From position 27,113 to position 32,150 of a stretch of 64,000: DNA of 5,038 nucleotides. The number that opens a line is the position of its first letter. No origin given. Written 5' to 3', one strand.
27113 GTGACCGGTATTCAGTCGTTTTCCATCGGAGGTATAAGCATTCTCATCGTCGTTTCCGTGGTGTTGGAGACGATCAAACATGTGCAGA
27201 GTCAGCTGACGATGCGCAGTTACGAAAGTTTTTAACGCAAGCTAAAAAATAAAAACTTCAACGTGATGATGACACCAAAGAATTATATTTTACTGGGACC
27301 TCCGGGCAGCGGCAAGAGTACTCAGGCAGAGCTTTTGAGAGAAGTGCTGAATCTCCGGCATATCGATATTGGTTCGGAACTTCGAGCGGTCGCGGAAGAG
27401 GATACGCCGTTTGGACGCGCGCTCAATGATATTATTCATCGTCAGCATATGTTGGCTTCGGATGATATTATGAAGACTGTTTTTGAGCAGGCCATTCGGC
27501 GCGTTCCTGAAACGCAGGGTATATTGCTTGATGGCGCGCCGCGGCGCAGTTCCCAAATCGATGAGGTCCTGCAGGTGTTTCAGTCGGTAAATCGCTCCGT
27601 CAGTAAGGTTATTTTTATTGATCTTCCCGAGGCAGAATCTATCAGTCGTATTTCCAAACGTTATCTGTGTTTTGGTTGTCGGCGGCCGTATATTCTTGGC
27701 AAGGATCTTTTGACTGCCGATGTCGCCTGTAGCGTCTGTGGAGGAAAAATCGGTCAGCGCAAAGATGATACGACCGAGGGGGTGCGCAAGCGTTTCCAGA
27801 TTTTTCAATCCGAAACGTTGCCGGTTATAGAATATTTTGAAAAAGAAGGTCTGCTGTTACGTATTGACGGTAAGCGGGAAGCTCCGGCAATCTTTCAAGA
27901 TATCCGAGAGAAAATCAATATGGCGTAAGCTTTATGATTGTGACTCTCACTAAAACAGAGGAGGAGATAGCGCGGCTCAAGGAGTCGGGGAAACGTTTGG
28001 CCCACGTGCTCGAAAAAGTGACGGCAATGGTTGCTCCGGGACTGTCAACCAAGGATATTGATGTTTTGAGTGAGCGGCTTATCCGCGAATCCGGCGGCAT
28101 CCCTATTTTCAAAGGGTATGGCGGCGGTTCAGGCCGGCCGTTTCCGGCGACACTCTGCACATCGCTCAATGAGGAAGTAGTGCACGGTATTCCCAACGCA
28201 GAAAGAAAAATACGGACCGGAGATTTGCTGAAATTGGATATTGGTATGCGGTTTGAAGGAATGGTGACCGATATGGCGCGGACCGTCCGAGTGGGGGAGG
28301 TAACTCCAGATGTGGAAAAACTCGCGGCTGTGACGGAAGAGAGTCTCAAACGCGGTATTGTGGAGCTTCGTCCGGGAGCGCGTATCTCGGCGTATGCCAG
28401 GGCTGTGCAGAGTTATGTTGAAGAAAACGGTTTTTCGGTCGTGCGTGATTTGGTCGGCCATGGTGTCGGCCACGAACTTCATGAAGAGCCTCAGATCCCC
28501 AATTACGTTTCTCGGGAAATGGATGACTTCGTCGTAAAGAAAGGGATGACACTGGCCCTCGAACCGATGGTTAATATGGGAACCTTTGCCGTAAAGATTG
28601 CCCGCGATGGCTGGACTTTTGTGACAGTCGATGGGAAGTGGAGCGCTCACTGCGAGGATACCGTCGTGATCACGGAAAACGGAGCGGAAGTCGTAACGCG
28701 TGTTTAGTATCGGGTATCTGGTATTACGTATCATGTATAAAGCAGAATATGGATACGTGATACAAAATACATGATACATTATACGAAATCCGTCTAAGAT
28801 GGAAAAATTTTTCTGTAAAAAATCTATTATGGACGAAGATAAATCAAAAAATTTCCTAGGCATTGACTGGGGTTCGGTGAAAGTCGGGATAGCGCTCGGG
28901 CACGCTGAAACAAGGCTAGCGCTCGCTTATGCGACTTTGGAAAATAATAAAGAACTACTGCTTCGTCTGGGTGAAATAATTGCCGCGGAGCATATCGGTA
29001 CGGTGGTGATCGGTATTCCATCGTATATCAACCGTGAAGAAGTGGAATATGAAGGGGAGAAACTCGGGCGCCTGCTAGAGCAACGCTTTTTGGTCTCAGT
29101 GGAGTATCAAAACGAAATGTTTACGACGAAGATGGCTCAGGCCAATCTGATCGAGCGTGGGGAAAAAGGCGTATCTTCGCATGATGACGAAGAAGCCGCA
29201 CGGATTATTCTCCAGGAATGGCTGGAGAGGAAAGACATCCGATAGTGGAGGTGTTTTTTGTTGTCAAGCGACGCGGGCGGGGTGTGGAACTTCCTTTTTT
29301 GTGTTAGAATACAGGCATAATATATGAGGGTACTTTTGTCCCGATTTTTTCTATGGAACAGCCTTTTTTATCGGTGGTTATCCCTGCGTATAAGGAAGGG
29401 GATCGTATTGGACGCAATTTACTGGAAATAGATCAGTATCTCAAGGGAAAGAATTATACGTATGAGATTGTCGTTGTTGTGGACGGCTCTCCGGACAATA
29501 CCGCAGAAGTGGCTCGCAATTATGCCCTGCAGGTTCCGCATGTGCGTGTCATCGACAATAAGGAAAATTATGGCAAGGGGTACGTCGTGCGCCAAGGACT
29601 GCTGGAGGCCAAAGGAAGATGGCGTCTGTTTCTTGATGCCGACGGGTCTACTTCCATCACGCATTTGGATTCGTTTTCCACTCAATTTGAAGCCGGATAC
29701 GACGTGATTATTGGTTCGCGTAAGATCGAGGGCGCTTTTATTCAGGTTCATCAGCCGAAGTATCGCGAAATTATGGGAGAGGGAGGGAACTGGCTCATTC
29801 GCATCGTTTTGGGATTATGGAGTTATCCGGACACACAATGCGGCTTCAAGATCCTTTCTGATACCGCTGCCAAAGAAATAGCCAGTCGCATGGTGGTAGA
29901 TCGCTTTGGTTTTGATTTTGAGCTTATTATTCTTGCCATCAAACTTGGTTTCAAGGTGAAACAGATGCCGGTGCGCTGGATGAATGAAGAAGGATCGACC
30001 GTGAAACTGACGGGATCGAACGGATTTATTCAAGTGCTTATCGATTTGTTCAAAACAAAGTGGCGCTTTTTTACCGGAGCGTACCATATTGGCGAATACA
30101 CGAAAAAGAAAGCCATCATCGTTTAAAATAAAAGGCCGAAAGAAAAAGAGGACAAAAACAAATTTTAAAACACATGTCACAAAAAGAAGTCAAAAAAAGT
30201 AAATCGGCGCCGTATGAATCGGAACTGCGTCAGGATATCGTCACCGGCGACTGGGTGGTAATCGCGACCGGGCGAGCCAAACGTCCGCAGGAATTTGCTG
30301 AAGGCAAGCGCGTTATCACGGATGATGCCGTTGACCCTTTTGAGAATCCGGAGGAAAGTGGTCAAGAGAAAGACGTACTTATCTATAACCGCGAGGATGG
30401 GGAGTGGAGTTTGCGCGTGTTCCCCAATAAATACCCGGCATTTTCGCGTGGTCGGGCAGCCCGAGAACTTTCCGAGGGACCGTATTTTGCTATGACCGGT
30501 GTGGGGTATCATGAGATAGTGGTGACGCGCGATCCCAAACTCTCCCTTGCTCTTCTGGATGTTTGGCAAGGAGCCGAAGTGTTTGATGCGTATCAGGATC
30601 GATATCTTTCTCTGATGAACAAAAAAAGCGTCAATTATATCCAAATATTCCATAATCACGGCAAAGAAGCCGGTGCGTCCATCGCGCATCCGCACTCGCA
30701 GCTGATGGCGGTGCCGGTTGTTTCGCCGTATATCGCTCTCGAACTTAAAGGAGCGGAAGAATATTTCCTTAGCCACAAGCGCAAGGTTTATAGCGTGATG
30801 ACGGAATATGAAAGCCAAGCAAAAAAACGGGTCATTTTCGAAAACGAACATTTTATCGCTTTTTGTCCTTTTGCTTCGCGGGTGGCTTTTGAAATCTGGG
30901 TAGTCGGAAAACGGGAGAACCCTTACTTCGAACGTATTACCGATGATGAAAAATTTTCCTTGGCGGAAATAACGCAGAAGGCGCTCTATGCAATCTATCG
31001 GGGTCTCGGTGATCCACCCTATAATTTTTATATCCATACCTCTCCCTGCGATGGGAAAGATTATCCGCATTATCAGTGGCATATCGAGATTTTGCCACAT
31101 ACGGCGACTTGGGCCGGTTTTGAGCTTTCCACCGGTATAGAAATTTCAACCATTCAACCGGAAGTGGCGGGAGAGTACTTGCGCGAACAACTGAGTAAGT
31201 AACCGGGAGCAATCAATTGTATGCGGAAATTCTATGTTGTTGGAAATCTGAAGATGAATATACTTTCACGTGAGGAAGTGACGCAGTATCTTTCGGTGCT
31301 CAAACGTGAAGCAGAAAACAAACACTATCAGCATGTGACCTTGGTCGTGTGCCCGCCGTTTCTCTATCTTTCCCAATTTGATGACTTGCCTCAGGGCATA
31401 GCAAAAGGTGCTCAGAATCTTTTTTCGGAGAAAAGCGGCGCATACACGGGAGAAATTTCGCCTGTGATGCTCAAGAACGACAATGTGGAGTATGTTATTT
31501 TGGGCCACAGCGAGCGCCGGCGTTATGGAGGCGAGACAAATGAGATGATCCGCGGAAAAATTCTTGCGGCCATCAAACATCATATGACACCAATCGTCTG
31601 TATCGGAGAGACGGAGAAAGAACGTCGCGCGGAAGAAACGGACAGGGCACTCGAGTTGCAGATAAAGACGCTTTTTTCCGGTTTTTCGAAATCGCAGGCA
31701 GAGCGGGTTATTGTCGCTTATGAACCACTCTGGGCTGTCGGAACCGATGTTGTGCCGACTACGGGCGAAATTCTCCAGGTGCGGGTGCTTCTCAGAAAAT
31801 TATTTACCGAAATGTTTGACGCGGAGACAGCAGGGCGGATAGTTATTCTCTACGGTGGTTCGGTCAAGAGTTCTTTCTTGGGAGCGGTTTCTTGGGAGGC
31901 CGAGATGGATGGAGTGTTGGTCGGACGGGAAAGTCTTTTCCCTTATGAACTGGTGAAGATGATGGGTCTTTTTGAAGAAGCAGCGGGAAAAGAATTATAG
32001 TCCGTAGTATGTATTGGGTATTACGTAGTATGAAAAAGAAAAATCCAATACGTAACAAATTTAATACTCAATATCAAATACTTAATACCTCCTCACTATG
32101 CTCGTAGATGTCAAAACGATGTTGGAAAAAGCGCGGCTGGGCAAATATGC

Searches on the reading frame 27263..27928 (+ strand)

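Call 58: search_protein_families(library=pfam, max_evalue=0.001, proteins=[window:27263-27928:+])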
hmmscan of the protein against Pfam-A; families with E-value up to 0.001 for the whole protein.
window:27263-27928:+ (221 aa): 6 families
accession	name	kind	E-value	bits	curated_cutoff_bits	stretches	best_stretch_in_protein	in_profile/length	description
PF00406.28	ADK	-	4.6e-29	101.9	26.8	1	10-196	1-150/151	Adenylate kinase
PF13207.12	AAA_17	-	2.2e-16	60.8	27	1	11-132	1-121/136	AAA domain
PF13671.12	AAA_33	-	3.5e-07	31.1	27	1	9-134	3-119/143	AAA domain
PF13238.12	AAA_18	-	2.2e-06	28.6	29.4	1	9-133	2-111/128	AAA domain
PF06414.18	Zeta_toxin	-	4.3e-06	26.7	22.3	1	4-135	15-145/199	Zeta toxin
PF02223.23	Thymidylate_kin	-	4.3e-05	23.7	27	0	12-63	3-51/185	Thymidylate kinase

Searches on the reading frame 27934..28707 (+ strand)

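Call 58: search_protein_families(library=pfam, max_evalue=0.001, proteins=[window:27934-28707:+])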
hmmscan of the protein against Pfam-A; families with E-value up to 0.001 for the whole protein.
window:27934-28707:+ (257 aa): 1 family
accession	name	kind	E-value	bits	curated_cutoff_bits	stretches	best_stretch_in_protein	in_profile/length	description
PF00557.29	Peptidase_M24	-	5.3e-47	160.7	23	1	14-248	2-208/208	Metallopeptidase family M24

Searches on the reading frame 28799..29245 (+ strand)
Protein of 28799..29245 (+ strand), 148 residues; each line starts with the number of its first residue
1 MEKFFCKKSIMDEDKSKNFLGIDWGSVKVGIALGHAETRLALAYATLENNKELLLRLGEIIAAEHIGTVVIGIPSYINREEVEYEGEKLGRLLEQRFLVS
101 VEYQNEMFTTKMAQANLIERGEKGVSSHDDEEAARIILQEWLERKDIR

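Call 85: search_protein_families(library=pfam, max_evalue=0.001, proteins=[window:28799-29245:+])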
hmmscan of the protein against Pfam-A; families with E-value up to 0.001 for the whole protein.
window:28799-29245:+ (148 aa): 1 family
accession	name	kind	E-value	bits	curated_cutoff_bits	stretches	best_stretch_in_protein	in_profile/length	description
PF03652.20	RuvX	-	3.4e-23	82.9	29.2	1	18-143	2-133/134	Holliday junction resolvase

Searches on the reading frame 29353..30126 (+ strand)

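Call 58: search_protein_families(library=pfam, max_evalue=0.001, proteins=[window:29353-30126:+])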
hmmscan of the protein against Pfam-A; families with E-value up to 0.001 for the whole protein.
window:29353-30126:+ (257 aa): 3 families
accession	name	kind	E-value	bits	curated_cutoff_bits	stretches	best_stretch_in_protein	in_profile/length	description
PF00535.33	Glycos_transf_2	-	4.2e-25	89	23.3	1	7-167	1-158/168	Glycosyl transferase family 2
PF13641.12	Glyco_tranf_2_3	-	9.6e-09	36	27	1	4-97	2-96/230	Glycosyltransferase like family 2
PF10111.15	Glyco_tranf_2_2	-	2.3e-05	24.5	27.3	1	7-105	1-99/276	Glycosyltransferase like family 2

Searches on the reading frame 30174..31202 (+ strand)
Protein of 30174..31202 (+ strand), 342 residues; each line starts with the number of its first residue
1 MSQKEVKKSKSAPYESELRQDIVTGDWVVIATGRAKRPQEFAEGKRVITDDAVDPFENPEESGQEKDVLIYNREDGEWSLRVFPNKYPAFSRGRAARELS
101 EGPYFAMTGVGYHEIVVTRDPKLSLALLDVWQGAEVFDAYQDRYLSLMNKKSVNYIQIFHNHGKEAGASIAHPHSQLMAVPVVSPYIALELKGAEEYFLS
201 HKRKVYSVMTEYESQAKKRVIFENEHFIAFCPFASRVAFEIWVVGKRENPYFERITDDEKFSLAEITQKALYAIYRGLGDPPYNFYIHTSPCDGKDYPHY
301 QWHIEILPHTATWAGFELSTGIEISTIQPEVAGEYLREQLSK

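Call 58: search_protein_families(library=pfam, max_evalue=0.001, proteins=[window:30174-31202:+])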
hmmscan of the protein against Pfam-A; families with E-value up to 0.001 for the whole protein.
window:30174-31202:+ (342 aa): 4 families
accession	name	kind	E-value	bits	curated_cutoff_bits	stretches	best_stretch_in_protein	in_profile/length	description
PF16268.10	DUF4921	-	2.2e-16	60.2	28.5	1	148-339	216-396/425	Domain of unknown function (DUF4921)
PF01087.27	GalP_UDP_transf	-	3.5e-14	54.1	22.1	1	12-179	8-179/184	Galactose-1-phosphate uridyl transferase, N-terminal domain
PF02744.22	GalP_UDP_tr_C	-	1.4e-07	31.9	29.2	1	193-309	4-120/165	Galactose-1-phosphate uridyl transferase, C-terminal domain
PF01230.28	HIT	-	0.00051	21.1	21.5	0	214-304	2-92/98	HIT domain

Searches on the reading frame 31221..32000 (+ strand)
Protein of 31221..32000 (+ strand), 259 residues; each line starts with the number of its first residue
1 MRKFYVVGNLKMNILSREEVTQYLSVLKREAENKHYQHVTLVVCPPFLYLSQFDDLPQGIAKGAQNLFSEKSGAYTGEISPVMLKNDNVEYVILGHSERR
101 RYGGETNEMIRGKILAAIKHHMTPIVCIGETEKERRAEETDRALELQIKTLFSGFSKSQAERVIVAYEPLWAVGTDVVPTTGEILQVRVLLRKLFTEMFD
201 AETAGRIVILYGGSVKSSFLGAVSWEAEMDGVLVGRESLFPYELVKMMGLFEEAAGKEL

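Call 58: search_protein_families(library=pfam, max_evalue=0.001, proteins=[window:31221-32000:+])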
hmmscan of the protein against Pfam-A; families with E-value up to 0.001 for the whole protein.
window:31221-32000:+ (259 aa): 1 family
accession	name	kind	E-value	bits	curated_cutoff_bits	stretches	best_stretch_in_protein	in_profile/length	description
PF00121.24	TIM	-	1e-70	238.5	20.1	1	5-248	2-242/245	Triosephosphate isomerase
